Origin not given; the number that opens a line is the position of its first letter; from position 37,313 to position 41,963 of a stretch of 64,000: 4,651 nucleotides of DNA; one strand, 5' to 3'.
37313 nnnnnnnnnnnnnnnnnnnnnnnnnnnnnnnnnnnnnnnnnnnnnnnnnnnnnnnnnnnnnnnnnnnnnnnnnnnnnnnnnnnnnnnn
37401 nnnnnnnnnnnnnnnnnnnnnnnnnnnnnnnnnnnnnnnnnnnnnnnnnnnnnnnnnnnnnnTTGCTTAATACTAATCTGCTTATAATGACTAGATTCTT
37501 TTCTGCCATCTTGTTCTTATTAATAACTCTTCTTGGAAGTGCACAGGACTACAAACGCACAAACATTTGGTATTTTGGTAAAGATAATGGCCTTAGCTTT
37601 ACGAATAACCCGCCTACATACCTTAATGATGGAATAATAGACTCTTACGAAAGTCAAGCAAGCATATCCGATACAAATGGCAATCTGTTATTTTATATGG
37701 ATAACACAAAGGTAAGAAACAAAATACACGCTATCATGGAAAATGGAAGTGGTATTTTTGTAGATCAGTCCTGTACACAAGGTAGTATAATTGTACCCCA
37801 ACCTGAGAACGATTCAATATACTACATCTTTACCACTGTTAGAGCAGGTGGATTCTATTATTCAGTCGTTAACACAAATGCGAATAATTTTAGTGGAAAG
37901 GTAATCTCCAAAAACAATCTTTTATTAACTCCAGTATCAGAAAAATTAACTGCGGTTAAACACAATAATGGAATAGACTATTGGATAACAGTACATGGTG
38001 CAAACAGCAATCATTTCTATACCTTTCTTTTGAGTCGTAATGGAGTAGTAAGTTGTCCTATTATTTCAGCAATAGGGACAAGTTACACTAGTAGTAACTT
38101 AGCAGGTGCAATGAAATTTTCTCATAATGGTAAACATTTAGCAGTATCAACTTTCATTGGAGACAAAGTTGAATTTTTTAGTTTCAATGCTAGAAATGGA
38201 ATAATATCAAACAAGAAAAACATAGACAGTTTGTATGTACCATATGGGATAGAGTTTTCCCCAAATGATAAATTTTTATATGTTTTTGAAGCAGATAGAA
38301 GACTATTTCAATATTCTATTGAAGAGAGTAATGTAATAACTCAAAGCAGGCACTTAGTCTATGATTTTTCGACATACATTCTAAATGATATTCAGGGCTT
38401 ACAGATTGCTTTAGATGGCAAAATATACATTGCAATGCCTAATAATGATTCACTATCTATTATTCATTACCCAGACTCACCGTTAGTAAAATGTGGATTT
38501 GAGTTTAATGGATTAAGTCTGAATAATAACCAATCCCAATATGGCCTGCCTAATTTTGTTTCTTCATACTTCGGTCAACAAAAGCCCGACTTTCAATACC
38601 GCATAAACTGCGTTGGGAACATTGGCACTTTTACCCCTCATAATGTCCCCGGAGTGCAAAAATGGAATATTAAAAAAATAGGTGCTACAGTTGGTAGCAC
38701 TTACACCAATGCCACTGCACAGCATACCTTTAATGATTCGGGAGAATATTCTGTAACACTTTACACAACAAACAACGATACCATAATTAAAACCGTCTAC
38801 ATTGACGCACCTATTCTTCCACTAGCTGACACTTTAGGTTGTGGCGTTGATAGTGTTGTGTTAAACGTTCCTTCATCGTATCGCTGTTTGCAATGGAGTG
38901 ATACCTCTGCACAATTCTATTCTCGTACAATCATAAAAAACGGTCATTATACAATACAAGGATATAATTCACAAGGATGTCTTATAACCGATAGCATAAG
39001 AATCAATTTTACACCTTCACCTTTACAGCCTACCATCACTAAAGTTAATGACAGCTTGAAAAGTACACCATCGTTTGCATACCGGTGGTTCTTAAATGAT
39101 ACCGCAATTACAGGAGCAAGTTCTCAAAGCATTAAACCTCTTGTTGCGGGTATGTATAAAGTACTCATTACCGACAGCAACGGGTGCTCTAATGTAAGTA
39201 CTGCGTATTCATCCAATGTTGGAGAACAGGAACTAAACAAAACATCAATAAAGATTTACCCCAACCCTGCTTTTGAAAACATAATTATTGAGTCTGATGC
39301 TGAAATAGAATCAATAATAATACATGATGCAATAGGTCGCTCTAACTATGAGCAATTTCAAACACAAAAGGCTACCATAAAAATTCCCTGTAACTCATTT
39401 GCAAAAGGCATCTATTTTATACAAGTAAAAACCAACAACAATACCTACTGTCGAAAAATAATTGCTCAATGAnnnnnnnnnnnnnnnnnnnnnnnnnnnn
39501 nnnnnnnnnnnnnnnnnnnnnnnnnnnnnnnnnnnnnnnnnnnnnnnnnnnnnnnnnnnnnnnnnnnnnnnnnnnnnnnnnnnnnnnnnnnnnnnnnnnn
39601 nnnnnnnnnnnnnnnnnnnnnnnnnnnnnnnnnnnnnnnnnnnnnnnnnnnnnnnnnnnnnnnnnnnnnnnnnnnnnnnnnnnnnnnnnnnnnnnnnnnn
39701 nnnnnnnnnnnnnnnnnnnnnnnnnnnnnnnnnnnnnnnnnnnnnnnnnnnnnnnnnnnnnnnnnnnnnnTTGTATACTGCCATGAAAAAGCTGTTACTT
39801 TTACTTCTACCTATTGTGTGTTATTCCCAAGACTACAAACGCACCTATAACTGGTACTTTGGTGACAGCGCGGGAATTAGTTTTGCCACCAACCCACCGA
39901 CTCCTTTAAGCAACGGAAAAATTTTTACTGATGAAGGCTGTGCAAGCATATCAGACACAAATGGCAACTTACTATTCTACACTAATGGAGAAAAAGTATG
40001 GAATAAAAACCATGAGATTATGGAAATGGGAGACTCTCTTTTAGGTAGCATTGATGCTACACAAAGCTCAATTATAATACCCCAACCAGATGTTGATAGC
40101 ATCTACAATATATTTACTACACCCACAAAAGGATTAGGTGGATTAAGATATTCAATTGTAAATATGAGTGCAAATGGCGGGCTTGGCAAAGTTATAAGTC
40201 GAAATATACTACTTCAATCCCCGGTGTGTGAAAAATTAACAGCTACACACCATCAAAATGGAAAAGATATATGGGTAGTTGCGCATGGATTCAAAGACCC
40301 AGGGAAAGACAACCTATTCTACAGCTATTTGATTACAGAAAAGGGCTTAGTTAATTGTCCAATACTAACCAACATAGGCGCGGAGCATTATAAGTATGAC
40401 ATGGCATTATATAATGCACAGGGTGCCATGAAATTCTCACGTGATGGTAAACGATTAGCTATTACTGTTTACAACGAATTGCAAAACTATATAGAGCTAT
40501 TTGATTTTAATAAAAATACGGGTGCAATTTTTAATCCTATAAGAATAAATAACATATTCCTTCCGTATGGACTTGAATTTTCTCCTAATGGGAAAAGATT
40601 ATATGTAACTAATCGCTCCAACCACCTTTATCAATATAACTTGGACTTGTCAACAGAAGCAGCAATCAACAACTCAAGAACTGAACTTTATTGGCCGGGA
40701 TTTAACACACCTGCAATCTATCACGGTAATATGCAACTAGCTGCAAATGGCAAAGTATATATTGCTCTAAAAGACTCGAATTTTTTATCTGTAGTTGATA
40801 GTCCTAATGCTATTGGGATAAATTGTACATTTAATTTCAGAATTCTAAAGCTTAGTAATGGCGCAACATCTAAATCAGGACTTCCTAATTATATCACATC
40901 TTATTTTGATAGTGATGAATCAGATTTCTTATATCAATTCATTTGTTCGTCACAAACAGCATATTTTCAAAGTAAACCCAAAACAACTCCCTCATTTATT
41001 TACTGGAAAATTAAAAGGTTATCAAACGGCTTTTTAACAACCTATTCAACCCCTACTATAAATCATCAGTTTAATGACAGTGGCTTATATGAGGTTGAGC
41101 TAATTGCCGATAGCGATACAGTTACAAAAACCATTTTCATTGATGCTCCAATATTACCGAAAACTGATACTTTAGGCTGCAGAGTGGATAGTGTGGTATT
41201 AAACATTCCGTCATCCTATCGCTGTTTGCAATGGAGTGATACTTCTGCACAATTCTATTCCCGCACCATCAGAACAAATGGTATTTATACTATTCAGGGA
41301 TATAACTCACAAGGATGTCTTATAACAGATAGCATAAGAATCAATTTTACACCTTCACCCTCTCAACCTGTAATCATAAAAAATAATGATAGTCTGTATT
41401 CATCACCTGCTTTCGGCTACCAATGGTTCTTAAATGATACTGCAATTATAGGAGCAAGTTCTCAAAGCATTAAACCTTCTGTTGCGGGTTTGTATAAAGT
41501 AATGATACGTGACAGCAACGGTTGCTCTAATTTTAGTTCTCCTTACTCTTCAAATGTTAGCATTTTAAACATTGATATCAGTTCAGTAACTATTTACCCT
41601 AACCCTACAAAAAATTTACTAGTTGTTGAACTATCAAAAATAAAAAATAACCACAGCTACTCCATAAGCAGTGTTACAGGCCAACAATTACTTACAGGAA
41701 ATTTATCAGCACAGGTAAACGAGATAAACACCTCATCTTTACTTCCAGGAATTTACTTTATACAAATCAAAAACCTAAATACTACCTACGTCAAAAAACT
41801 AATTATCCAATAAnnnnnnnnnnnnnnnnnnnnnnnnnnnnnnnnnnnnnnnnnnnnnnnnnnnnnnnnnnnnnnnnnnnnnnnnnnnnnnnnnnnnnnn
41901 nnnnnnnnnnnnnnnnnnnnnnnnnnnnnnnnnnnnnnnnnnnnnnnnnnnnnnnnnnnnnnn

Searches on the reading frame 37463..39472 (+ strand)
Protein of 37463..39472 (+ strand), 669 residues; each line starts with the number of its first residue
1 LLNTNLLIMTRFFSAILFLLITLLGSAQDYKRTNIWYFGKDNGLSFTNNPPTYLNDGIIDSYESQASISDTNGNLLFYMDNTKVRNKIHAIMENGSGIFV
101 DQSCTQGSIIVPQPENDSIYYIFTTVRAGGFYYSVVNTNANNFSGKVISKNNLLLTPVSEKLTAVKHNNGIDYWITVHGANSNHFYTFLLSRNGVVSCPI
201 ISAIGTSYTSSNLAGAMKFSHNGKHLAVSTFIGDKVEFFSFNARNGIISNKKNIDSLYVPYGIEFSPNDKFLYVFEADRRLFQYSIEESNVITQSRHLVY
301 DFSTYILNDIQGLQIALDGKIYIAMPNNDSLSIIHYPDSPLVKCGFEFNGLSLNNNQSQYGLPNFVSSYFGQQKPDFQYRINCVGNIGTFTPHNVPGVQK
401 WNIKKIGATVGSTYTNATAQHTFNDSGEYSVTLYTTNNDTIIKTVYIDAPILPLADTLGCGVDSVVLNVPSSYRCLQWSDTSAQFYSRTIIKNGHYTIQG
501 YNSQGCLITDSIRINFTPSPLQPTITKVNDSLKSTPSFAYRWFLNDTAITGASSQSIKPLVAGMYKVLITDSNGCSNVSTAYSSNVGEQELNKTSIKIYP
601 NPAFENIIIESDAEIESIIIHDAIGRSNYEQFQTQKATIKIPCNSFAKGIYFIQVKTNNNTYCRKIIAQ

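Call 17: search_protein_families(library=pfam, proteins=[window:37463-39472:+], max_evalue=0.001)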
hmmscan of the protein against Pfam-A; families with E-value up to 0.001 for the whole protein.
window:37463-39472:+ (669 aa): 2 families
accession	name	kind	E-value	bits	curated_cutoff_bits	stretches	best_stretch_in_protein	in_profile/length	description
PF18962.6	Por_Secre_tail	-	7e-11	42.7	27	1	598-667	1-74/75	Secretion system C-terminal sorting domain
PF10282.15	Lactonase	-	0.00024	20.9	21.7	1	201-276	233-309/344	Lactonase, 7-bladed beta-propeller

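Call 18: search_protein_families(library=padloc, proteins=[window:37463-39472:+], max_evalue=0.001)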
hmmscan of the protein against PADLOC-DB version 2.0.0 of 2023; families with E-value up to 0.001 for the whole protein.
window:37463-39472:+ (669 aa): 0 families

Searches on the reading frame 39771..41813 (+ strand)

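Call 17: search_protein_families(library=pfam, proteins=[window:39771-41813:+], max_evalue=0.001)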
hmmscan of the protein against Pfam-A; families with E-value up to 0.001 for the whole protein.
window:39771-41813:+ (680 aa): 1 family
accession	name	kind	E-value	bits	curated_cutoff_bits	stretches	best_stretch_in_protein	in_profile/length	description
PF18962.6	Por_Secre_tail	-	6.7e-13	49.2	27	1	608-679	1-75/75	Secretion system C-terminal sorting domain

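Call 18: search_protein_families(library=padloc, proteins=[window:39771-41813:+], max_evalue=0.001)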
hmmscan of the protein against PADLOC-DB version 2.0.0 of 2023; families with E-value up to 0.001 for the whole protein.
window:39771-41813:+ (680 aa): 0 families
